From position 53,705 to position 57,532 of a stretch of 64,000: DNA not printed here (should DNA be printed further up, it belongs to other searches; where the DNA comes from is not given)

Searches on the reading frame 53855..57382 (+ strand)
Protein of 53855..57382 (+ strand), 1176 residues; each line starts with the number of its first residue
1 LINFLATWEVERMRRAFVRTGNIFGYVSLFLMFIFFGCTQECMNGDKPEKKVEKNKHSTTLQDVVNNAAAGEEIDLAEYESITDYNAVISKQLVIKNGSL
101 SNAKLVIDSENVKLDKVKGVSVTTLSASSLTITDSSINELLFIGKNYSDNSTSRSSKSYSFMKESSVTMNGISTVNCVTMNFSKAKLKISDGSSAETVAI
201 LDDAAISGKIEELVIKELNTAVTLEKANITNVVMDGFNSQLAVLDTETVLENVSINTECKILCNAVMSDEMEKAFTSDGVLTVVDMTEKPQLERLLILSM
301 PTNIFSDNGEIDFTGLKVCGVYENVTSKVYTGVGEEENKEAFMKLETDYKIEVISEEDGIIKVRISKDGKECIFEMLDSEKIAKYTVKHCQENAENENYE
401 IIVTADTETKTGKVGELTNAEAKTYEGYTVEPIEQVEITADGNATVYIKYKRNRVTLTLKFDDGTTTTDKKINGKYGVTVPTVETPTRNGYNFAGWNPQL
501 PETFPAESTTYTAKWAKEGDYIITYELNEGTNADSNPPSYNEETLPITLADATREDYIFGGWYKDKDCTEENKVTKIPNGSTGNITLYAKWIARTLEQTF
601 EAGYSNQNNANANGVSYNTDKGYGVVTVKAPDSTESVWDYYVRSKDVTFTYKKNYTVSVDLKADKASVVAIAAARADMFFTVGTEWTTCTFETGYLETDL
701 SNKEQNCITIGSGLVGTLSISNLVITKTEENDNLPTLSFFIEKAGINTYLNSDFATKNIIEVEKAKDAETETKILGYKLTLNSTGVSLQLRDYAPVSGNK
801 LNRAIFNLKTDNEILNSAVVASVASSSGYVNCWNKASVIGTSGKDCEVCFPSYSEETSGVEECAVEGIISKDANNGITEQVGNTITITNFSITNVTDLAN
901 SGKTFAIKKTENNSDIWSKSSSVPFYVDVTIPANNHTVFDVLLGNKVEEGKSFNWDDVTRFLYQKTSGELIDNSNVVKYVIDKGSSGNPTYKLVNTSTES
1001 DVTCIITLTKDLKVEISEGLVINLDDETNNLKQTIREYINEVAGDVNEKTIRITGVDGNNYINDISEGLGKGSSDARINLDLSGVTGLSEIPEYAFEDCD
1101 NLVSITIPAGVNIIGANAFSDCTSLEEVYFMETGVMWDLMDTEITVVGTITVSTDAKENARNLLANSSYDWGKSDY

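Call 40: search_protein_families(library=pfam, proteins=[window:53855-57382:+], max_evalue=0.00001)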
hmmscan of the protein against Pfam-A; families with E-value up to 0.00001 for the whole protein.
window:53855-57382:+ (1176 aa): 2 families
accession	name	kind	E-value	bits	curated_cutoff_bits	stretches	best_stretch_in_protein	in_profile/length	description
PF09479.16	Flg_new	-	3.9e-18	65.8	27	1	521-590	1-65/65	Listeria-Bacteroides repeat domain (List_Bact_rpt)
PF13306.12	LRR_5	-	5.5e-10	39.7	27.7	1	1088-1131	45-87/127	BspA type Leucine rich repeat region (6 copies)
